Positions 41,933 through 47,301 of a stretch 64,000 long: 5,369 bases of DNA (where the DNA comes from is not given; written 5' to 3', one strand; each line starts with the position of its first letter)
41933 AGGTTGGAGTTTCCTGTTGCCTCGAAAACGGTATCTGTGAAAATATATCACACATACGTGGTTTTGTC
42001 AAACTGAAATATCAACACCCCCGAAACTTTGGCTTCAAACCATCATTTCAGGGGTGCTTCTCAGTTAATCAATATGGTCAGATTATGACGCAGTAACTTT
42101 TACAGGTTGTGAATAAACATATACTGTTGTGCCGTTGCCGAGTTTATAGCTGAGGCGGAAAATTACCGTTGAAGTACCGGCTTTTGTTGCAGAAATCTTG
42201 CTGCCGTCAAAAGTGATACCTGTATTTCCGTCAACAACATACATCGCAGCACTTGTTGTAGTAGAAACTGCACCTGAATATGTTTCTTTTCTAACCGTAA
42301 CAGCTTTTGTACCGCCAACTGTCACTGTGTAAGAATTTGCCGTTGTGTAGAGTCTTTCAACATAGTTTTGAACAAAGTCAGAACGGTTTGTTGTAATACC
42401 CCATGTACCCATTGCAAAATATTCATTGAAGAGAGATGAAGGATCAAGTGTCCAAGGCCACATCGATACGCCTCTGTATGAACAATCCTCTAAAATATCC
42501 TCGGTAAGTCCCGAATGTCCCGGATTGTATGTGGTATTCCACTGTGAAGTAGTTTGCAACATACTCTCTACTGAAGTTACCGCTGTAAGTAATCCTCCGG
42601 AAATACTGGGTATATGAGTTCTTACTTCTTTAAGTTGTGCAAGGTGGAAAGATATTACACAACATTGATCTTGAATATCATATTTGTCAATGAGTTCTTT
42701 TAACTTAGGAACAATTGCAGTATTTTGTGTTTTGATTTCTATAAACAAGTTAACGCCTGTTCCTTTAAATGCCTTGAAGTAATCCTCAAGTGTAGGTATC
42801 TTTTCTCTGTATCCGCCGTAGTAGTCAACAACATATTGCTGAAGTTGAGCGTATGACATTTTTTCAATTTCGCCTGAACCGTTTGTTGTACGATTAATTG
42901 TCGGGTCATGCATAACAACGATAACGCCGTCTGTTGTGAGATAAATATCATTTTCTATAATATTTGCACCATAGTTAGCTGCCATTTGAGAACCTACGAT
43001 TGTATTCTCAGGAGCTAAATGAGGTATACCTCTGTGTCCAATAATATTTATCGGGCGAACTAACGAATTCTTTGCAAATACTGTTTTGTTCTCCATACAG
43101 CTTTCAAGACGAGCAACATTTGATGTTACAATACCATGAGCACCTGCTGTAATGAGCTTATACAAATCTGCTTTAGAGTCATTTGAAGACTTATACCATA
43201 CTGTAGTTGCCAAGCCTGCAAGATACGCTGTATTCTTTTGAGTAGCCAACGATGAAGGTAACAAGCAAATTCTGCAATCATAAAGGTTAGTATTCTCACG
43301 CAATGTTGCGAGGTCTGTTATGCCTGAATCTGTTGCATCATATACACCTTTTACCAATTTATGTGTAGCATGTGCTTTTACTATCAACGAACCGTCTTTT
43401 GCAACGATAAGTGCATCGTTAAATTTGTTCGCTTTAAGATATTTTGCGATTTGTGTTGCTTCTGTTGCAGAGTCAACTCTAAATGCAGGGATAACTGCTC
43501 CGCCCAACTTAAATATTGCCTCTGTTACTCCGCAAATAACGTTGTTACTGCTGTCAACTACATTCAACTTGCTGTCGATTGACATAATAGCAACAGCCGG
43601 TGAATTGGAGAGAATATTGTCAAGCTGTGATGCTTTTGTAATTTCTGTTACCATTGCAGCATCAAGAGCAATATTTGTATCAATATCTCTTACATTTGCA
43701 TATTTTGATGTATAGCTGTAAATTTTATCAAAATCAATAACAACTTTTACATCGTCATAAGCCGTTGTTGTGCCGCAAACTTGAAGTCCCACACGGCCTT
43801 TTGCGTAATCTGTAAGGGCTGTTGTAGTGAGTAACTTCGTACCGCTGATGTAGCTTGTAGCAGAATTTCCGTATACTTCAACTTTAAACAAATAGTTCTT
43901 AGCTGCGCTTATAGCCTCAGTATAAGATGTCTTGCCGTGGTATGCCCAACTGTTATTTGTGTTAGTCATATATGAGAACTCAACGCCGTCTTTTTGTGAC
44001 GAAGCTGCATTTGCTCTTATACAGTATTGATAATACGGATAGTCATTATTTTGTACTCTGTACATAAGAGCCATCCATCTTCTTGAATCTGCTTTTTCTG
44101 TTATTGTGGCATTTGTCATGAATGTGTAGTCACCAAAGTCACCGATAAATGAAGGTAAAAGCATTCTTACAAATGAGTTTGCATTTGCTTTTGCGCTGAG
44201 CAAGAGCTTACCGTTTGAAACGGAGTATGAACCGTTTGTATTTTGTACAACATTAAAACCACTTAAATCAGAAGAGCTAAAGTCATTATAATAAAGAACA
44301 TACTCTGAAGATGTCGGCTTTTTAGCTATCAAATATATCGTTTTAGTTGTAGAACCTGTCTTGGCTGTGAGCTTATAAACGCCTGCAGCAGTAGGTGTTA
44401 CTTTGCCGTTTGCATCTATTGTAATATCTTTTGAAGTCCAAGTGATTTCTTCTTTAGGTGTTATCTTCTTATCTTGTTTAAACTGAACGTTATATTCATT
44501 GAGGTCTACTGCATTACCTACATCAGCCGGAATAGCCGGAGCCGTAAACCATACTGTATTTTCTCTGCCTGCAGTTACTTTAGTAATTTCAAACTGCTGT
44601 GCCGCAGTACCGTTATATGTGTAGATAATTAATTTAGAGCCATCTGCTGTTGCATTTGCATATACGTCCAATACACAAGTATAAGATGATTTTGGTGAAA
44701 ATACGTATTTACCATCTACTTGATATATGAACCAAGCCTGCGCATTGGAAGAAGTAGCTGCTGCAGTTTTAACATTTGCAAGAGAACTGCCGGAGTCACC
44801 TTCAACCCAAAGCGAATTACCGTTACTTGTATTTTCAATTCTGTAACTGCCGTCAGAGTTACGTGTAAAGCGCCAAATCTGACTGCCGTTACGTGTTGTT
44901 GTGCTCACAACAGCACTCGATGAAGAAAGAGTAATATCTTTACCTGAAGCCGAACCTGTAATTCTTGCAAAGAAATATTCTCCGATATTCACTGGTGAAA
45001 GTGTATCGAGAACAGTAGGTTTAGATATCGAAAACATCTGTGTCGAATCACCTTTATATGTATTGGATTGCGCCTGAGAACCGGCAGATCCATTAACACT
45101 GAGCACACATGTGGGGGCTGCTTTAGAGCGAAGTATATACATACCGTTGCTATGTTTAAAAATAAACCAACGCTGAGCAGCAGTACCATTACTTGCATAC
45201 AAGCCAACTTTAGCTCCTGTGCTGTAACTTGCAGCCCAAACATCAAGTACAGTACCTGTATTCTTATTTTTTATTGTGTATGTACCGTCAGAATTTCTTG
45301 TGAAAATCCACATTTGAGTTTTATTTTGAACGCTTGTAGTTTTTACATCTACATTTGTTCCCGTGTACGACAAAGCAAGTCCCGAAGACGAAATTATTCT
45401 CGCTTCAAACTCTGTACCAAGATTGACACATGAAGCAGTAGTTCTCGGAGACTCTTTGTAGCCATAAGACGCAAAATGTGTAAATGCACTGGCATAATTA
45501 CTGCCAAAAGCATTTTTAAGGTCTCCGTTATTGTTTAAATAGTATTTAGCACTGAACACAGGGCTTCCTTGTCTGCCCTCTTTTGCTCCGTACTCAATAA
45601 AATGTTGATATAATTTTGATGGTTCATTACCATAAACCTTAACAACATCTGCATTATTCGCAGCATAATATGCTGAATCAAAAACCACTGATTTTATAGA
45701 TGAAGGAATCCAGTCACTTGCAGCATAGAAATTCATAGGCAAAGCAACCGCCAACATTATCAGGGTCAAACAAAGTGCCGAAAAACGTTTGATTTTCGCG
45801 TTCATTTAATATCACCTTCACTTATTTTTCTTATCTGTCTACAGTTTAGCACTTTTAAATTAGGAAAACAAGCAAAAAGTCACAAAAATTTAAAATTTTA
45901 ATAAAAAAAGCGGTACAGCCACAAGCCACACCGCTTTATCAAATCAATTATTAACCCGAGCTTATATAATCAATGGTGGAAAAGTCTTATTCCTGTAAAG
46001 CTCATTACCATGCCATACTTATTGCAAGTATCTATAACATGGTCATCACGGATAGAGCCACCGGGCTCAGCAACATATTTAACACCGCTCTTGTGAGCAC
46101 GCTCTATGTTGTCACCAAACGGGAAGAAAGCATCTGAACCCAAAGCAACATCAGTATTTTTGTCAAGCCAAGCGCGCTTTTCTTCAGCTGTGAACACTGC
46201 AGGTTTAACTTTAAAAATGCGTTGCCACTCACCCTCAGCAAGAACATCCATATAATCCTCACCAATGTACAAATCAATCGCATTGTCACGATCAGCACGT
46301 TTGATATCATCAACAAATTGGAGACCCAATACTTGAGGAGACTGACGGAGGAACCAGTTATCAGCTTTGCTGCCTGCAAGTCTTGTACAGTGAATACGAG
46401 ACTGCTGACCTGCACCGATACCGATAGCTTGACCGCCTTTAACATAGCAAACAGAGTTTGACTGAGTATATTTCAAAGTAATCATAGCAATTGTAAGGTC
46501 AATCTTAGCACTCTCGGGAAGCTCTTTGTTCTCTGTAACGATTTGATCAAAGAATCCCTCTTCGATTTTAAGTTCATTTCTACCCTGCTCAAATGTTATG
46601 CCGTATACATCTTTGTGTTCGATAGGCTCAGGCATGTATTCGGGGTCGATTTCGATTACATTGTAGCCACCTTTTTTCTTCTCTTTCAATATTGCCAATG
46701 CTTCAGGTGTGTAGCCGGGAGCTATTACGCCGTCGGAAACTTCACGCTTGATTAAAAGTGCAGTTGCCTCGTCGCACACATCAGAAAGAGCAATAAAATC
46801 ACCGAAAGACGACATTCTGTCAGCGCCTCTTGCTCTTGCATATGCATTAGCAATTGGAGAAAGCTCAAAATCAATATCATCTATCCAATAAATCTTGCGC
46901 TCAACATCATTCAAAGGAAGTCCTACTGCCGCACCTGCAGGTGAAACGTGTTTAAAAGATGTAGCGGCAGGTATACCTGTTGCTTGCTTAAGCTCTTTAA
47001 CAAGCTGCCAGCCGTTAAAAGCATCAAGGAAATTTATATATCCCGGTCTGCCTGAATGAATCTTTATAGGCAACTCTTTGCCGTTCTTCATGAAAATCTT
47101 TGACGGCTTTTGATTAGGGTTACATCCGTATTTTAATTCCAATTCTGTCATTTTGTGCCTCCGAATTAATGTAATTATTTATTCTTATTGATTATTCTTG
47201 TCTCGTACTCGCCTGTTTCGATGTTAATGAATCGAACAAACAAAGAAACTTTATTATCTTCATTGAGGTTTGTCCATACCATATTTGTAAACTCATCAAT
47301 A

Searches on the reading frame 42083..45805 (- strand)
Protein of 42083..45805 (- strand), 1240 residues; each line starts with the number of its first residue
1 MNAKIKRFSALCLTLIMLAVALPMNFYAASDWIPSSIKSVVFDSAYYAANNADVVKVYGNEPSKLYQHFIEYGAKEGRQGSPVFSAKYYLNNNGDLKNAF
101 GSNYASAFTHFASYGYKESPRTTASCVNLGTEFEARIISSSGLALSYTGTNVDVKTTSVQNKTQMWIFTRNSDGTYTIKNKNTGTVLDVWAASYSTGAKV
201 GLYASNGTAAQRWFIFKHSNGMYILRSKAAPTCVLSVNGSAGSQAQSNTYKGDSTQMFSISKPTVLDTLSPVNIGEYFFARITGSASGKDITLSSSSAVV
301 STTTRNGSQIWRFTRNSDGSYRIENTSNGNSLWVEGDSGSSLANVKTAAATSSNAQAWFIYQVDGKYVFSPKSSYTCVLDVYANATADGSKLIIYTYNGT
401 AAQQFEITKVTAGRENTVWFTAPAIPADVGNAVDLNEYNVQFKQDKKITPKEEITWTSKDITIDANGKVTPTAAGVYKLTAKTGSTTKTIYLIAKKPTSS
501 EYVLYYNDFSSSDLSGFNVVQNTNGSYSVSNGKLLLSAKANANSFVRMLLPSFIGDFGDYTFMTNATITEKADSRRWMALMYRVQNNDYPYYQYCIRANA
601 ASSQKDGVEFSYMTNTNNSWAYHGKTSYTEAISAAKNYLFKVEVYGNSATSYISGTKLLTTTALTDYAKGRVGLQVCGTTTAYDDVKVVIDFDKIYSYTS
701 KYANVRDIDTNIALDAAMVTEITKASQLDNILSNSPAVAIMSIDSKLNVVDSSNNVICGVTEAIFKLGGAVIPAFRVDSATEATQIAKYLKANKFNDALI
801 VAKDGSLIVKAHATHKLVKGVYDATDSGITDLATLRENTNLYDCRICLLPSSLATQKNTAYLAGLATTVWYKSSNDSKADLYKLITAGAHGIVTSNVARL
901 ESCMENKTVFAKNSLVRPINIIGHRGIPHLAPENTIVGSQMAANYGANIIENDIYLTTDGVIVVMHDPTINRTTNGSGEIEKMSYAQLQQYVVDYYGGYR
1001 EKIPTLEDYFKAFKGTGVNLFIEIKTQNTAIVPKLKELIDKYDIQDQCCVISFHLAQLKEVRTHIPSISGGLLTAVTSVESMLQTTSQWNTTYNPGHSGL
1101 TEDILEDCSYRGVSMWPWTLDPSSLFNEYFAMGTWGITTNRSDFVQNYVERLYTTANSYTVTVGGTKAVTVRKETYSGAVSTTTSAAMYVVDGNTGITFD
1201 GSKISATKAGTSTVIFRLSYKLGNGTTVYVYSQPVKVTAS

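Call 50: search_protein_families(library=pfam, proteins=[window:42083-45805:-], max_evalue=0.00001)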
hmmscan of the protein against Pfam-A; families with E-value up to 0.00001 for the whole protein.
window:42083-45805:- (1240 aa): 4 families
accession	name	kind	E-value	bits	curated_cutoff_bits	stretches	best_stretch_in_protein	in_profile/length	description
PF03009.23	GDPD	-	3.5e-29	103.1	23.6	1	924-1143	1-243/244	Glycerophosphoryl diester phosphodiesterase family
PF14200.12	RicinB_lectin_2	-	5.1e-29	101.2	25.6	2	163-245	2-84/89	Ricin-type beta-trefoil lectin domain-like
PF00652.28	Ricin_B_lectin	-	8.3e-17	62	29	2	291-405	14-126/126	Ricin-type beta-trefoil lectin domain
PF16850.11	Inhibitor_I66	-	4.4e-06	27.1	27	0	208-234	41-67/146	Peptidase inhibitor I66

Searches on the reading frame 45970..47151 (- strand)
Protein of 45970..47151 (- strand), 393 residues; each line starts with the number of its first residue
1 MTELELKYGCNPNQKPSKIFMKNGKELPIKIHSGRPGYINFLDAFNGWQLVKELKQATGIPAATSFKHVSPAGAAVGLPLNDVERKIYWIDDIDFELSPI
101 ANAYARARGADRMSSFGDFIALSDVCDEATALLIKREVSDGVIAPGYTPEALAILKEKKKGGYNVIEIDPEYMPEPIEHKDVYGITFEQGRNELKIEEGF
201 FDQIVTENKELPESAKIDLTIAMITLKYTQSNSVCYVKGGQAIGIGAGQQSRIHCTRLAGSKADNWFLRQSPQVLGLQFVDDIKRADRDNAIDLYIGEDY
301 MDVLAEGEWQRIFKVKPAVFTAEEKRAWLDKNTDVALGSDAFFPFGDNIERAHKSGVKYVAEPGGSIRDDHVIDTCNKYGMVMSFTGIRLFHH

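Call 50: search_protein_families(library=pfam, proteins=[window:45970-47151:-], max_evalue=0.00001)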
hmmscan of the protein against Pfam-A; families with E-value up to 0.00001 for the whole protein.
window:45970-47151:- (393 aa): 1 family
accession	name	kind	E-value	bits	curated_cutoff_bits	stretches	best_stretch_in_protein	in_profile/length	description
PF01808.24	AICARFT_IMPCHas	-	1.1e-55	189.8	25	1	4-262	77-311/311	AICARFT/IMPCHase bienzyme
